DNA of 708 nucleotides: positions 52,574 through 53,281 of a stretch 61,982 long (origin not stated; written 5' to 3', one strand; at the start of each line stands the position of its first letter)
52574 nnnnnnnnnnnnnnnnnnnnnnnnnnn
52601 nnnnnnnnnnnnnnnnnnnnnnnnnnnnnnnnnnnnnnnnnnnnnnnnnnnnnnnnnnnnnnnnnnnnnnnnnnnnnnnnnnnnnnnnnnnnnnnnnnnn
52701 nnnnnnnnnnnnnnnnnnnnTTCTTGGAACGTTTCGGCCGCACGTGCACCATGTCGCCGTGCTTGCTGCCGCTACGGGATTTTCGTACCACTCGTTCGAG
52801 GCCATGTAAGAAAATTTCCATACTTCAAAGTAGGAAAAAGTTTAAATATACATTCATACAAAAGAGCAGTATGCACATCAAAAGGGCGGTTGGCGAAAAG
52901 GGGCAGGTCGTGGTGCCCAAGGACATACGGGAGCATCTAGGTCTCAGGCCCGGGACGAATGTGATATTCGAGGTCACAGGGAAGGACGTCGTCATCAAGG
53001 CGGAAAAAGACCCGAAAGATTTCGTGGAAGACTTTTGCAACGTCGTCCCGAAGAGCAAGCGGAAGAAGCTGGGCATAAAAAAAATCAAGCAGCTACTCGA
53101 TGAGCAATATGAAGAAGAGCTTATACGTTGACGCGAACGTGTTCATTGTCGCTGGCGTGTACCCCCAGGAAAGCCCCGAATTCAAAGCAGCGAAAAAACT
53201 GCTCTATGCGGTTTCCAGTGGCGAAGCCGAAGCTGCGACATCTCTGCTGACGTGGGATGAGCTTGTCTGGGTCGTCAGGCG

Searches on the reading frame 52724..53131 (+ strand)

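Call 53: search_protein_families(library=pfam, proteins=[window:52724-53131:+], max_evalue=0.01)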
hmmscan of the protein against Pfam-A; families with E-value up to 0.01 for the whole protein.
window:52724-53131:+ (135 aa): 2 families
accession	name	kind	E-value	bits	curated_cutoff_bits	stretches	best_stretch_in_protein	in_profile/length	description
PF04014.23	MazE_antitoxin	-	1.1e-10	41.7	24.7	1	56-98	4-47/48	Antidote-toxin recognition MazE, bacterial antitoxin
PF15937.10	PrlF_antitoxin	-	0.0051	17.4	32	0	56-99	4-49/99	prlF antitoxin for toxin YhaV_toxin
